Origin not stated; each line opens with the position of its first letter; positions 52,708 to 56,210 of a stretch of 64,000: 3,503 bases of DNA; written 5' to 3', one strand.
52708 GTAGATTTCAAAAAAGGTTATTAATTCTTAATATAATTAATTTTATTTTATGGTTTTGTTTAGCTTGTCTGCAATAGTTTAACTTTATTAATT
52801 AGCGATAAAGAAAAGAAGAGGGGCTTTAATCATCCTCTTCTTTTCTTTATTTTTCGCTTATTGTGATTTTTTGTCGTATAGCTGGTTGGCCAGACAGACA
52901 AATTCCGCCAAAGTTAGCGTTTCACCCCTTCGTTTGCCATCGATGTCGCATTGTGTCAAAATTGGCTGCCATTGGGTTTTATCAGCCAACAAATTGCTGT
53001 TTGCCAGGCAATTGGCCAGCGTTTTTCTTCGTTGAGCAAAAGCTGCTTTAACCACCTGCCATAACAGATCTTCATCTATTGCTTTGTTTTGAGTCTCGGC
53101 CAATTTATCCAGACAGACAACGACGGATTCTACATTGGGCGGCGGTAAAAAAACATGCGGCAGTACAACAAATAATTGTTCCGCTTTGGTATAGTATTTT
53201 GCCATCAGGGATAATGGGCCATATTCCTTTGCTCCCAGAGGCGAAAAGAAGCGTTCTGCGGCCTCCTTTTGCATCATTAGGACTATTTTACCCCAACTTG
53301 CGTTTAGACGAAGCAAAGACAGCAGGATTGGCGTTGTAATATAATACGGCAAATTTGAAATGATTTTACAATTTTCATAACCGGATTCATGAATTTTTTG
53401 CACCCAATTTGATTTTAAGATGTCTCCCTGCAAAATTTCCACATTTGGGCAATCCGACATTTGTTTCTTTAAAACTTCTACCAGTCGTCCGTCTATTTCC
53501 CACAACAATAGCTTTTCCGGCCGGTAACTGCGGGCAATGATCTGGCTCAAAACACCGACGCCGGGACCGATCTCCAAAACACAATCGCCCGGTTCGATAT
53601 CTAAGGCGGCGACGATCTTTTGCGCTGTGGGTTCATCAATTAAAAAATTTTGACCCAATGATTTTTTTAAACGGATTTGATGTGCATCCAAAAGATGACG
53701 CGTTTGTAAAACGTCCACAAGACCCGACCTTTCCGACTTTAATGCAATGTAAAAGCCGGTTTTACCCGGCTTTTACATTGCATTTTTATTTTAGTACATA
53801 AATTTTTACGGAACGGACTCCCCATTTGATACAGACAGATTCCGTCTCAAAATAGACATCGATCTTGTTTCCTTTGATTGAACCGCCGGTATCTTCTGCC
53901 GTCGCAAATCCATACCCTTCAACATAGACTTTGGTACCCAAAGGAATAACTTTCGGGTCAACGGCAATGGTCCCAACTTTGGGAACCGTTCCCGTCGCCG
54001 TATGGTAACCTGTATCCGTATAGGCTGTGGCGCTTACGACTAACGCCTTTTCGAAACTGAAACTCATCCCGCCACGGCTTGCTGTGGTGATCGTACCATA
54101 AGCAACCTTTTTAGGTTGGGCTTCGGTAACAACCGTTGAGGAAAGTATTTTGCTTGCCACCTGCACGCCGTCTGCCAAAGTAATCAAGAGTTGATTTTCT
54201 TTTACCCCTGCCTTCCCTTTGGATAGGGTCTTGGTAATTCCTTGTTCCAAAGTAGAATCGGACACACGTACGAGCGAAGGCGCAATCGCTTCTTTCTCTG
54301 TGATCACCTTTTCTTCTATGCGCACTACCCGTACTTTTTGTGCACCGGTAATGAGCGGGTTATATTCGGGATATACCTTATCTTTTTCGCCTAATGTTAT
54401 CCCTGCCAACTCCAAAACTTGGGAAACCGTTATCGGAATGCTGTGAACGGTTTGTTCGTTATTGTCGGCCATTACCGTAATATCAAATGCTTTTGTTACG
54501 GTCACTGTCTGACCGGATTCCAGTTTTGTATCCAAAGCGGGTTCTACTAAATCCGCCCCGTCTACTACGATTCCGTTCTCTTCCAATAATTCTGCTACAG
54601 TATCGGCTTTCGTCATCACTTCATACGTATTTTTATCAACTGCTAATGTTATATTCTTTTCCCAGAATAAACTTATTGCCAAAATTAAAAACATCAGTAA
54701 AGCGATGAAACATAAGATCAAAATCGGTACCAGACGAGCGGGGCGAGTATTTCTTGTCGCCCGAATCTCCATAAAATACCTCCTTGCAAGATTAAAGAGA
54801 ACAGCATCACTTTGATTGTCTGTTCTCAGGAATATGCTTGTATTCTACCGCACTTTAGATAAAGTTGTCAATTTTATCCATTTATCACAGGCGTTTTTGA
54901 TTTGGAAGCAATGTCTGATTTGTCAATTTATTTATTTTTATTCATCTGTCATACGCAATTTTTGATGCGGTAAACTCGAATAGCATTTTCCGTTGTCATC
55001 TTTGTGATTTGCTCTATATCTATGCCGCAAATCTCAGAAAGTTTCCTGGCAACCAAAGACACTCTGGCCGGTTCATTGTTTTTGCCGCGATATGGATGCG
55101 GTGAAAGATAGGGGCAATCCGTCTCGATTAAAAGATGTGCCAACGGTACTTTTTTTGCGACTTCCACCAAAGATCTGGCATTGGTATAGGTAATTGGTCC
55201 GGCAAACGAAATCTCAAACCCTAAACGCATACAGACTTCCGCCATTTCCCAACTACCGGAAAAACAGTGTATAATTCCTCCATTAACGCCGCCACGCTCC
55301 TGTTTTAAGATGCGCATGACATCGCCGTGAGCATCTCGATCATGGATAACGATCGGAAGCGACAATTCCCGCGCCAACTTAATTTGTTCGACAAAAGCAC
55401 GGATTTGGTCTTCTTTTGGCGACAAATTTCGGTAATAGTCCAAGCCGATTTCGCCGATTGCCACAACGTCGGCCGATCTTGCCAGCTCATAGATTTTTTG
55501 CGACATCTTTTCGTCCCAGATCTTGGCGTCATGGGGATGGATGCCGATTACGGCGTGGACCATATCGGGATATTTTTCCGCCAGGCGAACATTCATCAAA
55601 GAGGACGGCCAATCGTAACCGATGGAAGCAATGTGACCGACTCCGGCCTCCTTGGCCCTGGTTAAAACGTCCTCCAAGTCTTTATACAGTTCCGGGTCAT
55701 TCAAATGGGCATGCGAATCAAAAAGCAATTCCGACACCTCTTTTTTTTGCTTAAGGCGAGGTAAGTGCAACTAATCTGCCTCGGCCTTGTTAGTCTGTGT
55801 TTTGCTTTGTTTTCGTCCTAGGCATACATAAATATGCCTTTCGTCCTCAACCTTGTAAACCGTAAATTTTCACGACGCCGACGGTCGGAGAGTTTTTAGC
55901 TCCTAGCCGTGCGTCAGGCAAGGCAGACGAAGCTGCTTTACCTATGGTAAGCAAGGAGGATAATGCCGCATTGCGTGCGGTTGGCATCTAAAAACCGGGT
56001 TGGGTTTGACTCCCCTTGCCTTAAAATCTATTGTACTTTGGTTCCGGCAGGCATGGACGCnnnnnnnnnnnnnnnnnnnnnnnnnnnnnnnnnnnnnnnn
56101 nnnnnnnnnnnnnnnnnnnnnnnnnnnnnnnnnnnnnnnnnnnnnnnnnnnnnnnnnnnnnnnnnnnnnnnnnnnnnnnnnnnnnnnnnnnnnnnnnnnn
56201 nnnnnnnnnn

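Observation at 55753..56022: Second copy of the 270-nt structured element, wedged between metG stop and tatD ribosome-binding site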

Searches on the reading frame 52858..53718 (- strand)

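Call 15: search_protein_families(library=ncbifam, proteins=[window:52858-53718:-])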
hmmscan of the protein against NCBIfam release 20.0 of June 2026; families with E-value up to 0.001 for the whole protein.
window:52858-53718:- (286 aa): 24 families
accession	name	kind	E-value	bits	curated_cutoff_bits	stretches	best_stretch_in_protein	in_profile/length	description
TIGR00755.1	ksgA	equivalog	5.3e-71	238.9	171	1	15-280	1-256/256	16S rRNA (adenine(1518)-N(6)/adenine(1519)-N(6))-dimethyltransferase RsmA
NF000499.2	Erm23S_rRNA_broad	equivalog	2e-37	128.9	212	1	21-276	1-240/244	23S ribosomal RNA methyltransferase Erm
NF011486.0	PRK14896.1-1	equivalog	3e-30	105.2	450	1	19-282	24-278/284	16S ribosomal RNA methyltransferase A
NF000337.1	erm_SHROVE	exception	2.1e-19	69.8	320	1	18-209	3-182/248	ErmE/ErmH/ErmO/ErmR family 23S rRNA (adenine(2058)-N(6))-methyltransferase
NF011489.0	PRK14896.1-5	equivalog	1.5e-14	54.1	236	1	20-245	2-191/217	16S ribosomal RNA methyltransferase A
NF012223.0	erm_F_23S_MT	exception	2.4e-14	53.3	575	1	21-204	11-183/266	23S rRNA (adenine(2058)-N(6))-methyltransferase Erm(F)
NF042988.1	Erm46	exception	6.1e-13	48.7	503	1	19-238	9-212/255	23S rRNA (adenine(2058)-N(6))-methyltransferase Erm(46)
NF042938.1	Erm55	exception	1.1e-12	47.6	525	1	19-238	9-212/270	23S rRNA (adenine(2058)-N(6))-methyltransferase Erm(55)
NF000047.1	ErmV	exception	1.2e-11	44.5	500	1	14-157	4-139/259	23S rRNA (adenine(2058)-N(6))-methyltransferase Erm(V)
NF000077.1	Erm42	exception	4.1e-11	42.7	600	1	22-200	19-186/303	23S rRNA (adenine(2058)-N(6))-methyltransferase Erm(42)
NF045543.1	erm_G_23S_MT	exception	2e-10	40.8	515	1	22-205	9-178/244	23S rRNA (adenine(2058)-N(6))-methyltransferase Erm(G)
NF012222.1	erm_A_23S_MT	exception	2e-10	40.6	475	1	22-205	9-178/243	23S rRNA (adenine(2058)-N(6))-methyltransferase Erm(A)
NF012218.0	erm_38_23S_MT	exception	1.4e-09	37.4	800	1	18-235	8-217/386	23S rRNA (adenine(2058)-N(6))-methyltransferase Erm(38)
NF012219.1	erm_C_23S_MT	exception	6.8e-09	35.7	530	1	22-206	9-179/244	23S rRNA (adenine(2058)-N(6))-methyltransferase Erm(C)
NF000087.1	ErmO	exception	9.4e-09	35.1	450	1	18-104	8-94/259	23S rRNA (adenine(2058)-N(6))-methyltransferase Erm(O)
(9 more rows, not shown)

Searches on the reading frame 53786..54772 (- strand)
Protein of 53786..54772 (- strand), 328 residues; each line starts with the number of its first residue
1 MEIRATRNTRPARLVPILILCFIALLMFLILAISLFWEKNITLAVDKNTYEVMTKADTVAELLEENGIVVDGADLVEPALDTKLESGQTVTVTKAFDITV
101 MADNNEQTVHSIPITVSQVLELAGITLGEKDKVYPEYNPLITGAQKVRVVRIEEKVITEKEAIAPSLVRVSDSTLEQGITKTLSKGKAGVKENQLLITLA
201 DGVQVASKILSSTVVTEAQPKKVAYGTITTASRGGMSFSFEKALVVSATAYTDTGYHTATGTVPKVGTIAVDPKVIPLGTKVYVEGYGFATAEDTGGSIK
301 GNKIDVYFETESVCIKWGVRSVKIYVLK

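Call 15: search_protein_families(library=ncbifam, proteins=[window:53786-54772:-])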
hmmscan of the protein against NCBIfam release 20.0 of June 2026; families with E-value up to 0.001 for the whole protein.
window:53786-54772:- (328 aa): 5 families
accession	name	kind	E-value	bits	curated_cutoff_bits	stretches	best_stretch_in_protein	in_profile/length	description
NF040670.1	wall_bind_EntA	exception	5.7e-22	78.5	560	1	262-328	225-291/291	cell wall-binding protein EntA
NF040675.1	wall_bind_EntD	exception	2.7e-21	76.1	590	1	186-328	163-310/310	cell wall-binding protein EntD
NF040676.1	wall_bind_EntB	exception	2.5e-20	72.4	780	1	262-327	425-490/490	cell wall-binding protein EntB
NF040677.1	wall_bind_EntC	exception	1.6e-19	70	770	1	262-327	356-421/422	cell wall-binding protein EntC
NF058633.1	StatPhSurvSpsC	equivalog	2.5e-16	59.9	280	1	267-328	130-192/223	stationary phase survival protein SpsC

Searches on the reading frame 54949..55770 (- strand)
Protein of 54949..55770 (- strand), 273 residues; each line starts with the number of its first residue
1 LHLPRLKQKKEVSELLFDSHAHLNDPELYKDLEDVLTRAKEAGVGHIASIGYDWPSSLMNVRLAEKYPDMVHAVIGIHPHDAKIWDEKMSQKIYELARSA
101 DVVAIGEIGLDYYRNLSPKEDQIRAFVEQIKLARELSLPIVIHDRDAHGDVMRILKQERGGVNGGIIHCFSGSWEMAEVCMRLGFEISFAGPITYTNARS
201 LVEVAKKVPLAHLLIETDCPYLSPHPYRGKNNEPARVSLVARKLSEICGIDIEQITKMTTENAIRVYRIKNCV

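Call 15: search_protein_families(library=ncbifam, proteins=[window:54949-55770:-])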
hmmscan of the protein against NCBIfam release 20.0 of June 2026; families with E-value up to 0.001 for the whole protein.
window:54949-55770:- (273 aa): 5 families
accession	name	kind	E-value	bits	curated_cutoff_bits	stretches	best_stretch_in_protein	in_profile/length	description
TIGR00010.1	TIGR00010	subfamily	1.7e-80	270.1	206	1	16-268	1-252/253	YchF/TatD family DNA exonuclease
NF008075.0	PRK10812.1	equivalog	2.7e-58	197.3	438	1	15-270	2-257/265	metal-dependent hydrolase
NF007745.0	PRK10425.1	equivalog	5.6e-54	183.1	395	1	17-270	2-259/260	3'-5' ssDNA/RNA exonuclease TatD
NF008522.0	PRK11449.1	equivalog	2.6e-40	138.2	481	1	16-269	5-258/259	metal-dependent hydrolase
NF041926.1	QatD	equivalog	1.5e-21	76.6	230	1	18-263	1-236/239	Qat anti-phage system TatD family nuclease QatD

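Call 20: find_homologous_proteins(query=window:54949-55728:-)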
Query window:54949-55728:- (259 aa): 7782 proteins with E <= 0.001 among 8000 candidates; the best 120 are listed.
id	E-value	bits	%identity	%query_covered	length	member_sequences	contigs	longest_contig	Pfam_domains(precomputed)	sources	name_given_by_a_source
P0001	1.6e-171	587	100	100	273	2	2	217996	PF01026.28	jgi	-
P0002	1.1e-107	378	64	99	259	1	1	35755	PF01026.28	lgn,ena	-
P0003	4.8e-107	376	60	99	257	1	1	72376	PF01026.28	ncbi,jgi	ncbi:MAG: TatD family hydrolase [Bacillota bacterium]|jgi:TatD DNase family protein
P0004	1.6e-106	374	62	98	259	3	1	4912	PF01026.28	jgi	jgi:TatD DNase family protein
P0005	4.4e-106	373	63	98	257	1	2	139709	PF01026.28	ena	-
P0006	1.8e-104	367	65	91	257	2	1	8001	PF01026.28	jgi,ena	-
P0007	3.2e-104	366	63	98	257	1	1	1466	PF01026.28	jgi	jgi:TatD DNase family protein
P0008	9.9e-104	365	63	98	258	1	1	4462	PF01026.28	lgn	-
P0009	1.3e-103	364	62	98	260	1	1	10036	PF01026.28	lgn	-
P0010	2.6e-103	363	63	98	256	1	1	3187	PF01026.28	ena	-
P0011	2.8e-103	363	62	98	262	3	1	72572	PF01026.28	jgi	-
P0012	3.1e-103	363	64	99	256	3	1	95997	PF01026.28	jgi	-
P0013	7.0e-103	362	62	98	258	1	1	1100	PF01026.28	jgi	jgi:TatD DNase family protein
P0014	7.5e-103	362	61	99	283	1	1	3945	PF01026.28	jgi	jgi:TatD DNase family protein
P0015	9.7e-103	362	62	99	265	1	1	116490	PF01026.28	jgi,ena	-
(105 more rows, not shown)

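Call 23: find_encoding_contigs(protein=P0001, flank=10000, max_places=6)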
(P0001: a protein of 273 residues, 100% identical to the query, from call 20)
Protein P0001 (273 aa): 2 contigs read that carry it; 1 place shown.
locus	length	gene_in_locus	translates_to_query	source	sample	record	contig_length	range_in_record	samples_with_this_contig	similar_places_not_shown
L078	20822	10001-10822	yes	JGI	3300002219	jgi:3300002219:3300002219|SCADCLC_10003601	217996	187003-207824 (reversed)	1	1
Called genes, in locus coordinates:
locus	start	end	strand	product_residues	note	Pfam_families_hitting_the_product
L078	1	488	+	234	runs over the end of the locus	PF00702:Hydrolase, PF12710:HAD, PF13419:HAD_2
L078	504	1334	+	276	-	PF10459:Peptidase_S46 (faint), PF00089:Trypsin (weak), PF13365:Trypsin_2, PF00949:Peptidase_S7 (weak)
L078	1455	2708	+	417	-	PF02784:Orn_Arg_deC_N, PF00278:Orn_DAP_Arg_deC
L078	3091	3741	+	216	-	PF02223:Thymidylate_kin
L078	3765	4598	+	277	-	PF13177:DNA_pol3_delta2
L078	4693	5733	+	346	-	PF04468:PSP1, PF28472:PSP1_3rd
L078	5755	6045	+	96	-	PF06156:YabA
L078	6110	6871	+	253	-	PF05175:MTS, PF13489:Methyltransf_23 (weak), PF02384:N6_Mtase (weak), PF13847:Methyltransf_31, PF08241:Methyltransf_11 (weak), PF13649:Methyltransf_25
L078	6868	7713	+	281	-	PF00590:TP_methylase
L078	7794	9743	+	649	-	PF00133:tRNA-synt_1, PF01406:tRNA-synt_1e (weak), PF09334:tRNA-synt_1g, PF00133:tRNA-synt_1, PF08264:Anticodon_1 (weak), PF19303:Anticodon_3, PF01588:tRNA_bind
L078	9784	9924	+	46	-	-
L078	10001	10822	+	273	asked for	PF01026:TatD_DNase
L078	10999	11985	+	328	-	PF03990:DUF348, PF07501:G5, PF06725:3D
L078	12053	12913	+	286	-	PF00398:RrnaAD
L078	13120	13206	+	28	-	-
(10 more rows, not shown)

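Call 28: find_encoding_contigs(protein=P0002, flank=10000, max_places=3)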
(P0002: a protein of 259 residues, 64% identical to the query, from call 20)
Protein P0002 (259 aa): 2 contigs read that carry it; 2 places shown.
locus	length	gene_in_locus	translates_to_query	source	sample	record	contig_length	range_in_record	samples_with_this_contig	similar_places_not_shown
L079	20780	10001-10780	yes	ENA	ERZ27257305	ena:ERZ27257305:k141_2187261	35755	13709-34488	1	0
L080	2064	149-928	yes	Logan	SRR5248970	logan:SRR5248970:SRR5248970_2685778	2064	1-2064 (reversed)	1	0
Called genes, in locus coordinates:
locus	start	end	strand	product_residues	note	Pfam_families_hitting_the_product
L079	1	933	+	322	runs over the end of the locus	PF20030:bpMoxR, PF05496:RuvB_N (faint), PF07726:AAA_3, PF07728:AAA_5, PF17863:AAA_lid_2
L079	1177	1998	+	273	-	PF01882:DUF58, PF05762:VWA_CoxE (weak), PF13519:VWA_2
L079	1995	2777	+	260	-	-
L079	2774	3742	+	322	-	PF07584:BatA (weak), PF00092:VWA, PF13519:VWA_2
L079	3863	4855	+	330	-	PF05762:VWA_CoxE (weak), PF00092:VWA, PF13519:VWA_2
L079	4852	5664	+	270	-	PF07719:TPR_2 (faint), PF13432:TPR_16, PF14559:TPR_19 (weak)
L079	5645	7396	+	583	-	PF13584:BatD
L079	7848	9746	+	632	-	PF00133:tRNA-synt_1, PF09334:tRNA-synt_1g, PF00133:tRNA-synt_1 (weak), PF09334:tRNA-synt_1g, PF00133:tRNA-synt_1, PF19303:Anticodon_3, PF08264:Anticodon_1 (weak), PF01588:tRNA_bind, +1 more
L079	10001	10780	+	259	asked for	PF01026:TatD_DNase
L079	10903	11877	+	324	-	PF03990:DUF348, PF07501:G5, PF06725:3D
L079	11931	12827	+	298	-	PF00398:RrnaAD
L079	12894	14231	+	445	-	PF13173:AAA_14, PF13635:DUF4143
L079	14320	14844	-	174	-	PF02482:Ribosomal_S30AE, PF16321:Ribosom_S30AE_C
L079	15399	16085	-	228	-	-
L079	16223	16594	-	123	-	-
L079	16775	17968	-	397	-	PF13163:DUF3999 (faint)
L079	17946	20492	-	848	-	PF10101:DUF2339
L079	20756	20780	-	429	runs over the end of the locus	?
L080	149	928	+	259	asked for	PF01026:TatD_DNase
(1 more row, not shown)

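Call 29: find_encoding_contigs(protein=P0005, flank=10000, max_places=3)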
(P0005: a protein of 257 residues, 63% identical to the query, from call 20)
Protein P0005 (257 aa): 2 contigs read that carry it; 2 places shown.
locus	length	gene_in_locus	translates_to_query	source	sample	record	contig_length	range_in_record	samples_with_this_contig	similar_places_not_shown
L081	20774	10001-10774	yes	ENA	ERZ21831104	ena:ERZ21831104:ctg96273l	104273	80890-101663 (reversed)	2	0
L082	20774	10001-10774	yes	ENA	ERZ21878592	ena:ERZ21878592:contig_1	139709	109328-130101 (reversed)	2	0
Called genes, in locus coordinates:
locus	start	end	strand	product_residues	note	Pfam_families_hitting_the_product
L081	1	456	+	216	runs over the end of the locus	PF02223:Thymidylate_kin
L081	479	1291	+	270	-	PF13177:DNA_pol3_delta2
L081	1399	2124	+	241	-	PF04468:PSP1, PF28472:PSP1_3rd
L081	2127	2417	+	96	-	PF06156:YabA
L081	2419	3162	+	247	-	PF05175:MTS, PF13847:Methyltransf_31, PF13649:Methyltransf_25 (weak), PF07669:Eco57I (weak)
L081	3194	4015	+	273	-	PF00590:TP_methylase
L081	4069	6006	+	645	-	PF00133:tRNA-synt_1, PF01406:tRNA-synt_1e, PF09334:tRNA-synt_1g, PF00133:tRNA-synt_1, PF19303:Anticodon_3 (weak), PF08264:Anticodon_1, PF01588:tRNA_bind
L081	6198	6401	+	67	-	-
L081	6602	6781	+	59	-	-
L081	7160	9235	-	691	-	PF00403:HMA, PF00122:E1-E2_ATPase, PF00702:Hydrolase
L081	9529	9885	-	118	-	PF01022:HTH_5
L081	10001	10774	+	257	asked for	PF01026:TatD_DNase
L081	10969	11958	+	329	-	PF03990:DUF348, PF07501:G5, PF06725:3D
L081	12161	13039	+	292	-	PF00398:RrnaAD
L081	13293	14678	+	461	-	PF13638:PIN_4, PF02562:PhoH, PF13245:AAA_19 (weak), PF13604:AAA_30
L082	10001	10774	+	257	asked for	PF01026:TatD_DNase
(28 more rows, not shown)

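Call 30: find_encoding_contigs(protein=P0012, flank=10000, max_places=3)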
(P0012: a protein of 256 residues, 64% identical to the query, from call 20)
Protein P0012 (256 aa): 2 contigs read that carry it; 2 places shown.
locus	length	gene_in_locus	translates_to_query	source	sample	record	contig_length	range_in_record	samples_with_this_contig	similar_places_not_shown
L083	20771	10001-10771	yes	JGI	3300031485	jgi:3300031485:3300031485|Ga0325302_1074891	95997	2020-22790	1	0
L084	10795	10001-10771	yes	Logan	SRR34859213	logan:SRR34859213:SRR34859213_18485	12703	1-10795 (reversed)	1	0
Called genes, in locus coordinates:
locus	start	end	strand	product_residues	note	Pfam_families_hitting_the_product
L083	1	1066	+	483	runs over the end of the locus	PF01276:OKR_DC_1, PF00155:Aminotran_1_2 (weak), PF01041:DegT_DnrJ_EryC1 (weak), PF03711:OKR_DC_1_C (weak)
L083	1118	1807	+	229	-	PF01712:dNK (faint), PF02223:Thymidylate_kin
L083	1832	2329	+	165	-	PF25991:KhtT_N, PF02080:TrkA_C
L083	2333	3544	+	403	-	PF00999:Na_H_Exchanger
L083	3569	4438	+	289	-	PF13177:DNA_pol3_delta2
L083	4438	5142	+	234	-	PF04468:PSP1, PF28472:PSP1_3rd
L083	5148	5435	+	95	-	PF06156:YabA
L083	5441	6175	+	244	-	PF01135:PCMT (weak), PF05175:MTS, PF13649:Methyltransf_25 (weak), PF13847:Methyltransf_31, PF08241:Methyltransf_11 (faint)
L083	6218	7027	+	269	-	PF00590:TP_methylase, PF23016:RsmI_C (faint)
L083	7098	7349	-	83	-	PF04014:MazE_antitoxin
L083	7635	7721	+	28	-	-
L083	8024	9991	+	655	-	PF00133:tRNA-synt_1, PF01406:tRNA-synt_1e (weak), PF09334:tRNA-synt_1g, PF00133:tRNA-synt_1, PF08264:Anticodon_1, PF19303:Anticodon_3, PF01588:tRNA_bind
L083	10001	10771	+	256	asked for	PF01026:TatD_DNase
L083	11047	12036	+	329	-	PF03990:DUF348, PF07501:G5, PF06725:3D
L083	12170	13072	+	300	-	PF00398:RrnaAD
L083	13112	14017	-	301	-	PF01545:Cation_efflux, PF16916:ZT_dimer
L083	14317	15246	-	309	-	PF01476:LysM, PF23446:LysM1_NFP_LYK (faint), PF23462:LysM3_NFP (faint), PF23472:LysM2_CERK1_LYK3_4_5 (faint), PF23473:LysM3_LYK4_5 (weak), PF01476:LysM, PF23473:LysM3_LYK4_5 (weak), PF07486:Hydrolase_2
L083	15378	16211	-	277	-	-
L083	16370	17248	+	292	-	PF05582:Peptidase_U57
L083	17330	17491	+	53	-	PF00301:Rubredoxin, PF21349:RUBY_RBDX (faint)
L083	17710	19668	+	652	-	PF05378:Hydant_A_N, PF13941:MutL (weak), PF01968:Hydantoinase_A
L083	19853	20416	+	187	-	PF04542:Sigma70_r2, PF08281:Sigma70_r4_2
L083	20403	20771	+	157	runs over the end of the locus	-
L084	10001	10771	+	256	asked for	PF01026:TatD_DNase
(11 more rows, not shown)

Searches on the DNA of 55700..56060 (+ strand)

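Call 4: search_dna_similar(query=window:55740-56030:+, collection=phages, mode=distant)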
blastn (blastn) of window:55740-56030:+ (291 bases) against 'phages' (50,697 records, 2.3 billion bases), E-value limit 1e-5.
No match.

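Call 9: search_rna_families(source=window, start=55700, end=56060, threshold=evalue, max_evalue=10)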
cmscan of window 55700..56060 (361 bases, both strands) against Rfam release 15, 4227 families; matches with E-value up to 10: 2.
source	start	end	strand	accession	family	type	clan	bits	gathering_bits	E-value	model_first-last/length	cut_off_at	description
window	55792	55837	+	RF02060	STnc410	Gene; sRNA;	-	11.8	50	4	1-158/158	no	Enterobacterial sRNA STnc410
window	55864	55929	-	RF01977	HOTAIRM1_3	Gene; lncRNA;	-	9.6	37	8.5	1-59/59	no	HOX antisense intergenic RNA myeloid 1 conserved region 3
